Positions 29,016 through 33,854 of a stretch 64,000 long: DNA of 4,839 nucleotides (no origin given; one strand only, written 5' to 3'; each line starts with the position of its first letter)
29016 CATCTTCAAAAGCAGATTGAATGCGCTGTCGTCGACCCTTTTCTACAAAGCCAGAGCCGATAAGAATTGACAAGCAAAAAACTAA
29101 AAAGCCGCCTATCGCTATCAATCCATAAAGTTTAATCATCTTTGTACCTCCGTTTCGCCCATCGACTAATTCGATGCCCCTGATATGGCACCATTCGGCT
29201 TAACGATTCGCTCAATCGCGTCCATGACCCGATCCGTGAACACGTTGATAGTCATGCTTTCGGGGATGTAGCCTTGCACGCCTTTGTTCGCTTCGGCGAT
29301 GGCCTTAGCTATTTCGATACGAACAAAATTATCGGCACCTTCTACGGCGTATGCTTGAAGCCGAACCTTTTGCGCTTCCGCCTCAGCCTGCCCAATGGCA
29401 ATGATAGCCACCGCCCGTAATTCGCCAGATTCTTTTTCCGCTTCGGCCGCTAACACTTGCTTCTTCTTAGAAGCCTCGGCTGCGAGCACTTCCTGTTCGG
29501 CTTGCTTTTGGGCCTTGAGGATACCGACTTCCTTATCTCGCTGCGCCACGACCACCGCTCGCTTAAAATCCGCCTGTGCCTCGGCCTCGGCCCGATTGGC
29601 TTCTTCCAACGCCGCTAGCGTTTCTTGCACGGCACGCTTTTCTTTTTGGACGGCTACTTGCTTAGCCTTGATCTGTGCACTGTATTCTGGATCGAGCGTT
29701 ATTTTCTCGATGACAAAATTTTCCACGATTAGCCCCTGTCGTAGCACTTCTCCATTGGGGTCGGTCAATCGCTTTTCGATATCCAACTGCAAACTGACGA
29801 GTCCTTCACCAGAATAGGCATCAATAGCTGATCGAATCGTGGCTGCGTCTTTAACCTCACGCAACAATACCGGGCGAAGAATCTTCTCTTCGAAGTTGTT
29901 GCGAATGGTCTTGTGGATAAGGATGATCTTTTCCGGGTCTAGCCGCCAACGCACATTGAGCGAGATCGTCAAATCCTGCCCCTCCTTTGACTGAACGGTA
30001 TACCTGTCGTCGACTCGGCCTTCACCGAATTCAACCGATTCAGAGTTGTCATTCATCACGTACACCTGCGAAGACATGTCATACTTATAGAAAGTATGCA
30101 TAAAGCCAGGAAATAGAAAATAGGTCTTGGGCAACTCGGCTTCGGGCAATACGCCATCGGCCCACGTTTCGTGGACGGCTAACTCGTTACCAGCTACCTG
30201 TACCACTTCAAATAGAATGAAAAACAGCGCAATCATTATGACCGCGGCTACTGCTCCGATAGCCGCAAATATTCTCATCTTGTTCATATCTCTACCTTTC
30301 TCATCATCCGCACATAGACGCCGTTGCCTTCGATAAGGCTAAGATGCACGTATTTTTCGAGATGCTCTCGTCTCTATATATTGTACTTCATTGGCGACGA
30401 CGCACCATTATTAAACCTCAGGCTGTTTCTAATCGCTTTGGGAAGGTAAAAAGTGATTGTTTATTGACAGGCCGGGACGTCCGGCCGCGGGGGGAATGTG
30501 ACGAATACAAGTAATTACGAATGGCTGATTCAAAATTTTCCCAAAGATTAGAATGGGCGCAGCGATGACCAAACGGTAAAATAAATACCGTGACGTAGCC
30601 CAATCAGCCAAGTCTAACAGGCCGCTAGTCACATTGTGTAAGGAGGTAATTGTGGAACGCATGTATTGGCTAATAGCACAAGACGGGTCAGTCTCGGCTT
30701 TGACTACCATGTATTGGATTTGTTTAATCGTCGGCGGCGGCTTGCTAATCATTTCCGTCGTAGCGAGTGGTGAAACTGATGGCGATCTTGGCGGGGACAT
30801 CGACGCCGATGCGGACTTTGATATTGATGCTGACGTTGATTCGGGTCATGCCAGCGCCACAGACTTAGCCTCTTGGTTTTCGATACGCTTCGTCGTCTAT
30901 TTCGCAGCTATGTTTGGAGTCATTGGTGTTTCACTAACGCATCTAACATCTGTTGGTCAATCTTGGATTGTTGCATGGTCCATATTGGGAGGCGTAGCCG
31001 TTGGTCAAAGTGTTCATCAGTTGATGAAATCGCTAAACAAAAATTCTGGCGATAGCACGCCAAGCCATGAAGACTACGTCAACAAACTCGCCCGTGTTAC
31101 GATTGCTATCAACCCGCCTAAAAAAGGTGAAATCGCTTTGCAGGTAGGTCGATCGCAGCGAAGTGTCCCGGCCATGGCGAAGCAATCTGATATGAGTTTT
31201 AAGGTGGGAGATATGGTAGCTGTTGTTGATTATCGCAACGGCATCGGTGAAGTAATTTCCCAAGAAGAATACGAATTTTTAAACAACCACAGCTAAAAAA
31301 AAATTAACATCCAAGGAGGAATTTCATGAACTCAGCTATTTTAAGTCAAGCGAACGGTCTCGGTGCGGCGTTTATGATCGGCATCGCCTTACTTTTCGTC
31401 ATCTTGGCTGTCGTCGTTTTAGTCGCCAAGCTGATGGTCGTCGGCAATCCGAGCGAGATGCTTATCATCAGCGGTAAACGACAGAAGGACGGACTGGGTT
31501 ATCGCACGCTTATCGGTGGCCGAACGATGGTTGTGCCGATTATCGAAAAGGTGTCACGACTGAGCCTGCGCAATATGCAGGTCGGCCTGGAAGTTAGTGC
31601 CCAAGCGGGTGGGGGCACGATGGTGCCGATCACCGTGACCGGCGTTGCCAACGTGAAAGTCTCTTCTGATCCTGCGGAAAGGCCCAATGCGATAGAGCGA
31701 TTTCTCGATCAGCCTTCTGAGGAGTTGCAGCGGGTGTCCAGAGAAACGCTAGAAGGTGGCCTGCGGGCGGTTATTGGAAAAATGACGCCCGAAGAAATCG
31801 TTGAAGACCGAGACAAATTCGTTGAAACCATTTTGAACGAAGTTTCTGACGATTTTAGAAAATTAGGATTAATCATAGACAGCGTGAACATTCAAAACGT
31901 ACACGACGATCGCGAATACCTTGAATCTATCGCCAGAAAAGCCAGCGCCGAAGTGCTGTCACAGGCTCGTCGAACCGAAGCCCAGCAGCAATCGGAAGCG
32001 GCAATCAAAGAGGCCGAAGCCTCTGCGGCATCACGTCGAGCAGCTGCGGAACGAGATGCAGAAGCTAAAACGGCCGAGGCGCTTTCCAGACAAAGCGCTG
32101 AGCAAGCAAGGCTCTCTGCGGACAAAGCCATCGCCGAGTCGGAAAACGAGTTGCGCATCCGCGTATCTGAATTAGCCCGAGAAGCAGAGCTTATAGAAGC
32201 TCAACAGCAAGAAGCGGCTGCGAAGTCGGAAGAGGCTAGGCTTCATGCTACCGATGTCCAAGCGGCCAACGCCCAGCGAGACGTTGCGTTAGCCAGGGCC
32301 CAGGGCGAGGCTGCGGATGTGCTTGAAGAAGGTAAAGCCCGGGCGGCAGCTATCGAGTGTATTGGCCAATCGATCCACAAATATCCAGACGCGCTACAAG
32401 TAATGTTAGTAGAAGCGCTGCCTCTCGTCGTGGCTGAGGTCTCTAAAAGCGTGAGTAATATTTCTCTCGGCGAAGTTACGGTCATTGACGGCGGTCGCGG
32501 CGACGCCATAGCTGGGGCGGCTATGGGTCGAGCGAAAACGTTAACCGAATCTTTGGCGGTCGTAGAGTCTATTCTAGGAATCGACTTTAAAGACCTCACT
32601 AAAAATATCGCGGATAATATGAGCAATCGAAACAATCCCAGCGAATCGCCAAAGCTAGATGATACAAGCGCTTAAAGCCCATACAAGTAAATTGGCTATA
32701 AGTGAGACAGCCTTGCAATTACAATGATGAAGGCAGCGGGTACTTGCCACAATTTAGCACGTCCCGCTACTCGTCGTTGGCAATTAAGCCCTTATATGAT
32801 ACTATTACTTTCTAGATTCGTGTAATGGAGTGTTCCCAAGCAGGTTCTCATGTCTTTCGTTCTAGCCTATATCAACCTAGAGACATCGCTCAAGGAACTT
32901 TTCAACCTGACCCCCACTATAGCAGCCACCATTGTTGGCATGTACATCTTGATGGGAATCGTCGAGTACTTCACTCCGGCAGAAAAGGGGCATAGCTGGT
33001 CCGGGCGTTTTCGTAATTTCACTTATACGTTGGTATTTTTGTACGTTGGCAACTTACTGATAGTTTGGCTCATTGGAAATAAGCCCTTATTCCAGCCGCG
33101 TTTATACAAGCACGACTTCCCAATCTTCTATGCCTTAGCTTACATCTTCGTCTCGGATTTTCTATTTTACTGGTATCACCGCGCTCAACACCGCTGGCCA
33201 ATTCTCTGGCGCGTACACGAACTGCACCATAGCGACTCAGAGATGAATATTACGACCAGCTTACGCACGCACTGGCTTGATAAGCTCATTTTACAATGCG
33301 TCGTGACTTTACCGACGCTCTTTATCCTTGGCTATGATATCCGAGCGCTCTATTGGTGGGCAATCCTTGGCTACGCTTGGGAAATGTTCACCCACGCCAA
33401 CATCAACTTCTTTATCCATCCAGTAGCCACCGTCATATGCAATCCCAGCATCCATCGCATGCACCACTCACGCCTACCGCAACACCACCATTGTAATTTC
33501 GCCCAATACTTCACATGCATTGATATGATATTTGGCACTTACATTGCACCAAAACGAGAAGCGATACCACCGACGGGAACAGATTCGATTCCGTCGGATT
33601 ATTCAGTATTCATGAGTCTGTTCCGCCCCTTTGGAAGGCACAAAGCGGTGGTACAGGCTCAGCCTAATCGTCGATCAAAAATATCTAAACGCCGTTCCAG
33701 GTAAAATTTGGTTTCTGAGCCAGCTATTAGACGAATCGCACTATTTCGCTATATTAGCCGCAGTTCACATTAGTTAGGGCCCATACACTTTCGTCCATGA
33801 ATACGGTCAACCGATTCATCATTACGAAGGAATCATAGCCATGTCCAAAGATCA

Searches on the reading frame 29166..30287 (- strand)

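Call 91: search_protein_families(library=pfam, proteins=[window:29166-30287:-], max_evalue=0.00001)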
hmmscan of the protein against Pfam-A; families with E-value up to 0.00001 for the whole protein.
window:29166-30287:- (373 aa): 1 family
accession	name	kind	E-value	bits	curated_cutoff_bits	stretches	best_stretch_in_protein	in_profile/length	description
PF01145.31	Band_7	-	1.2e-15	58.5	23.6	1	31-236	3-175/176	SPFH domain / Band 7 family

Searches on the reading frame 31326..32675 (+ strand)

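Call 91: search_protein_families(library=pfam, proteins=[window:31326-32675:+], max_evalue=0.00001)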
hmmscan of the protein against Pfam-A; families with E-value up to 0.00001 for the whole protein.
window:31326-32675:+ (449 aa): 1 family
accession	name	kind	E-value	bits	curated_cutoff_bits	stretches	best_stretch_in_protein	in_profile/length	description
PF01145.31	Band_7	-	2.2e-23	83.6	23.6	1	41-222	4-175/176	SPFH domain / Band 7 family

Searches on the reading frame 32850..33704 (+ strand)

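Call 91: search_protein_families(library=pfam, proteins=[window:32850-33704:+], max_evalue=0.00001)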
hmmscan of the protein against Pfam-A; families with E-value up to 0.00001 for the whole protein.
window:32850-33704:+ (284 aa): 1 family
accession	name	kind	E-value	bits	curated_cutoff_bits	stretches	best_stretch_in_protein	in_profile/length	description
PF04116.19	FA_hydroxylase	-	8e-28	97.9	31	1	96-230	2-132/132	Fatty acid hydroxylase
